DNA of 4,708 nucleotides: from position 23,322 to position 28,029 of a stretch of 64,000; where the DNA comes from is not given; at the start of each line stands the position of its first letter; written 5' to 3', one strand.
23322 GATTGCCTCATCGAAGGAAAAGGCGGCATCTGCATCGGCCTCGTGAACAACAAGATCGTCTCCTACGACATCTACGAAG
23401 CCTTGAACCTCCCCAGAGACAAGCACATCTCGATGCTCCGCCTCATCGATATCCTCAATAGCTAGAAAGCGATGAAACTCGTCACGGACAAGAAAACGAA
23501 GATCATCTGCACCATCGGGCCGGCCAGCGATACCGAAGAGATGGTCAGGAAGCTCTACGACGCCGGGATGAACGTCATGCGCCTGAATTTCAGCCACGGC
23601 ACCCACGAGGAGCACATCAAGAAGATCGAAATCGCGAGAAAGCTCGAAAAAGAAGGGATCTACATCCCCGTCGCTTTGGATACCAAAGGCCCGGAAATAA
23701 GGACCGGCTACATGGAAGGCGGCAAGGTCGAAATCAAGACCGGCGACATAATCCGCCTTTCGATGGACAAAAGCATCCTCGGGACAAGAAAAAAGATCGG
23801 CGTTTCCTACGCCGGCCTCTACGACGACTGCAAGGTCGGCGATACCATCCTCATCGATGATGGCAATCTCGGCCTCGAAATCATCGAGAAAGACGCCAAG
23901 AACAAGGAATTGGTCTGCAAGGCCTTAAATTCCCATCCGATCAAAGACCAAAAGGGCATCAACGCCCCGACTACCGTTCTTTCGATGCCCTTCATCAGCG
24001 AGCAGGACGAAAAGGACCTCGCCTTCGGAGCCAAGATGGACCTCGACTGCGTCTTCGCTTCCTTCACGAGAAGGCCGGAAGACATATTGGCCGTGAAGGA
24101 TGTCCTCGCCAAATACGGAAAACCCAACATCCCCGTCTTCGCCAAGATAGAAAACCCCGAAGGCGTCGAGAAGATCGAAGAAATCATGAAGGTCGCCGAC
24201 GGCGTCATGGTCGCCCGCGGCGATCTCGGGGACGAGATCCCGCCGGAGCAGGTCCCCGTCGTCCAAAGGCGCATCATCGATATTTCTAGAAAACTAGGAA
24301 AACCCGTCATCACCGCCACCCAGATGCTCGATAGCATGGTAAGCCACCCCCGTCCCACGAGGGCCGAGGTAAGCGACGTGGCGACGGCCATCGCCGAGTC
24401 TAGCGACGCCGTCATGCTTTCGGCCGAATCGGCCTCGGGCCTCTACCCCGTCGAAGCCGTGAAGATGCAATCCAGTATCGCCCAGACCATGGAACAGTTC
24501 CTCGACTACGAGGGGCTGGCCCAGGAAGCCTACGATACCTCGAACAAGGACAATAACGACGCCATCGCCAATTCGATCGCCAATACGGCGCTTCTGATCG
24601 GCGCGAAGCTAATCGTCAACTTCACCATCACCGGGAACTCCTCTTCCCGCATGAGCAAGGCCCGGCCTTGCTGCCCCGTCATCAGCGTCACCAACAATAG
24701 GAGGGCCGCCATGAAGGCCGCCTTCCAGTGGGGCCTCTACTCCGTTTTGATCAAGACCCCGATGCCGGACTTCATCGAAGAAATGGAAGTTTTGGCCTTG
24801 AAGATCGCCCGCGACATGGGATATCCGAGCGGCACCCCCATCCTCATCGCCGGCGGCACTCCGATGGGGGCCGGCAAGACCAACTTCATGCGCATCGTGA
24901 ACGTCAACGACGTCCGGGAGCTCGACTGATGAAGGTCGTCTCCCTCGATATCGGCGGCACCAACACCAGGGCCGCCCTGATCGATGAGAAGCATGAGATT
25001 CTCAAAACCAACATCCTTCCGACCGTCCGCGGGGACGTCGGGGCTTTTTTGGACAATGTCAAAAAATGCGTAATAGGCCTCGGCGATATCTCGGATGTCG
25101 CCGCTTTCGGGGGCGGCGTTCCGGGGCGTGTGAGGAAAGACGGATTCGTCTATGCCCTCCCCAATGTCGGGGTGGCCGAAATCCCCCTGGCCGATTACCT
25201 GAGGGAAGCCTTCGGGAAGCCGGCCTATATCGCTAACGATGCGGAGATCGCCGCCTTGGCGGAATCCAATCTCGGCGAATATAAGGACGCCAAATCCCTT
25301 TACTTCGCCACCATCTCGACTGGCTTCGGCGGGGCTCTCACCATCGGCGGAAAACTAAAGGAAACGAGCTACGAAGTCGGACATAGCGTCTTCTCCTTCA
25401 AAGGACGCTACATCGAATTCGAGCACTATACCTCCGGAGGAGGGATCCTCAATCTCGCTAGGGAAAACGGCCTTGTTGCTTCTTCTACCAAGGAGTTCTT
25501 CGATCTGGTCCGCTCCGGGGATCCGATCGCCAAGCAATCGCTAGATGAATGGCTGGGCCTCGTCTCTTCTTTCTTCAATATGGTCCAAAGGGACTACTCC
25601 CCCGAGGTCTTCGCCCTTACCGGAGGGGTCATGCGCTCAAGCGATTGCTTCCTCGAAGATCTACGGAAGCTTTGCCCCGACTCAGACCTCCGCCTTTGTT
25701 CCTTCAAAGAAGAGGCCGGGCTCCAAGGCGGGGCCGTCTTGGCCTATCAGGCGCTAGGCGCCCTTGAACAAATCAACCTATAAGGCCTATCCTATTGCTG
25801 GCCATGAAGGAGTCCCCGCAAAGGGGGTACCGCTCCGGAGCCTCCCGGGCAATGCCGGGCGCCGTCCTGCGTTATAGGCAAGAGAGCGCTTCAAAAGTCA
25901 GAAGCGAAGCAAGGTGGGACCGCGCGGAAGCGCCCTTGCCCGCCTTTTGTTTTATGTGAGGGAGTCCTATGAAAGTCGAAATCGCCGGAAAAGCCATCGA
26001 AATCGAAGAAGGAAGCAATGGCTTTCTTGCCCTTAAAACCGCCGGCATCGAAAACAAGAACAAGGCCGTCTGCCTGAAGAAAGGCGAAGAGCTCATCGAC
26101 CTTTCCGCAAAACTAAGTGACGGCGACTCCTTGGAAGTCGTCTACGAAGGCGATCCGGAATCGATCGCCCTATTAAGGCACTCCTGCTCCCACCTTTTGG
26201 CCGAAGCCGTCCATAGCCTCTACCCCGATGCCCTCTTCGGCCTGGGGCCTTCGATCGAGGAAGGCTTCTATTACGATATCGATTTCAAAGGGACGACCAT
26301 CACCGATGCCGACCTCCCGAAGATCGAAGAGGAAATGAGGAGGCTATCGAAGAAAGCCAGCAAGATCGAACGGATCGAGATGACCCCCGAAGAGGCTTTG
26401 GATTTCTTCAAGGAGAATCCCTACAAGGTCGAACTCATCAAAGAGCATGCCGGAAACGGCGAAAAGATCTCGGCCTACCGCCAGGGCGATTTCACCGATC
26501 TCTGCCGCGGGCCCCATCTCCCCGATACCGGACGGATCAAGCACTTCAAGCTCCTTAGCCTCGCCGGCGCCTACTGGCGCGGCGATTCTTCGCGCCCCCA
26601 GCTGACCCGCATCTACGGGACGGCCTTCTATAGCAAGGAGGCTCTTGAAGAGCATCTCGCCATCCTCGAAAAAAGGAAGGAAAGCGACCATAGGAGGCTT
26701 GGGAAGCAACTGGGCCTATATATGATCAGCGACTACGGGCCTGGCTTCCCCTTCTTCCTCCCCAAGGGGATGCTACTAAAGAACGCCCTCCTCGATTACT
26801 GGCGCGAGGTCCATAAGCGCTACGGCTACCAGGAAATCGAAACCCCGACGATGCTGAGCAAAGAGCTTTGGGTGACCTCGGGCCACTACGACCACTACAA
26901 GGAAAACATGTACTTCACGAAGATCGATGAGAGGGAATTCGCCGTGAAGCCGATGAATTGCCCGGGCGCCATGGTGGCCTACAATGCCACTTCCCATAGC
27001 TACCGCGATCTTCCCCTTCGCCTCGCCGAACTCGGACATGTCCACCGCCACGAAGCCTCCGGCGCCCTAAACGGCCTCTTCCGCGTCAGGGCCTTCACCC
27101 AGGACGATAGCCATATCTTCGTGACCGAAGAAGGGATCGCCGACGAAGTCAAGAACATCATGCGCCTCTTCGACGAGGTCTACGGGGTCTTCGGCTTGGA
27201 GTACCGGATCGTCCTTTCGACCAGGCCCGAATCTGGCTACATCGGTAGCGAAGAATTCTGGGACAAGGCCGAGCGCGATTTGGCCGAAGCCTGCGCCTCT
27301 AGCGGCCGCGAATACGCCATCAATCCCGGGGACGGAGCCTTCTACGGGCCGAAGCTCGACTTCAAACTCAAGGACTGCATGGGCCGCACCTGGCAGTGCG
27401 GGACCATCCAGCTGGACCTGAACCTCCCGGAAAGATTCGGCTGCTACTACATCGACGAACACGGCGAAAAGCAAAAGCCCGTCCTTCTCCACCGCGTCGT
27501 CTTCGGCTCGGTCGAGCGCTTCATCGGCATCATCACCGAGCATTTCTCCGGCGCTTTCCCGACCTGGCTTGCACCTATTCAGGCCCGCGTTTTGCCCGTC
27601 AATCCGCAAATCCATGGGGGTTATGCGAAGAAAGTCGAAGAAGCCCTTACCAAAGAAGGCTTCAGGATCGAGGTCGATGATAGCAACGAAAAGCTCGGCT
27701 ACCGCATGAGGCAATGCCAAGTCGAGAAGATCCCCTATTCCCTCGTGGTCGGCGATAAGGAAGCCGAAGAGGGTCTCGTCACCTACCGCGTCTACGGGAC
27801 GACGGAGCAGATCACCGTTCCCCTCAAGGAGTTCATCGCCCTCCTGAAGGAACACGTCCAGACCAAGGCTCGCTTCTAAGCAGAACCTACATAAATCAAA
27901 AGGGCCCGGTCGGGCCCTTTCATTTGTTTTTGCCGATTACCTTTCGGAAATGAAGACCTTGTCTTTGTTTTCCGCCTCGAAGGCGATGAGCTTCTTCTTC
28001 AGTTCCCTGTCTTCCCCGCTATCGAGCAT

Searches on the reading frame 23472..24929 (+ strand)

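Call 74: search_protein_families(library=pfam, proteins=[window:23472-24929:+], max_evalue=0.00001)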
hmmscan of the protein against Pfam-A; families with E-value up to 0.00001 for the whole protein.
window:23472-24929:+ (485 aa): 2 families
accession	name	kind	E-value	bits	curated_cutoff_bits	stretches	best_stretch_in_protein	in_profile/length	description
PF00224.27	PK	-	8.9e-123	410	30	1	7-330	2-328/328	Pyruvate kinase, barrel domain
PF02887.21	PK_C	-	2.4e-22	79.6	28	1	363-476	1-114/114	Pyruvate kinase, alpha/beta domain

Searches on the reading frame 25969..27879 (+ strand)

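Call 74: search_protein_families(library=pfam, proteins=[window:25969-27879:+], max_evalue=0.00001)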
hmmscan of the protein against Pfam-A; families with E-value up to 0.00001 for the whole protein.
window:25969-27879:+ (636 aa): 3 families
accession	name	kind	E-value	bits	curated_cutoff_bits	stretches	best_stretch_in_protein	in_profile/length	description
PF00587.30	tRNA-synt_2b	-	2.1e-46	158.6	29.3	1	317-526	3-179/179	tRNA synthetase class II core domain (G, H, P, S and T)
PF03129.25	HGTP_anticodon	-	1.7e-24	86.2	21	1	538-628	1-93/94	Anticodon binding domain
PF07973.19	tRNA_SAD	-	1.1e-15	57.7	24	1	168-216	2-44/44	Threonyl and Alanyl tRNA synthetase second additional domain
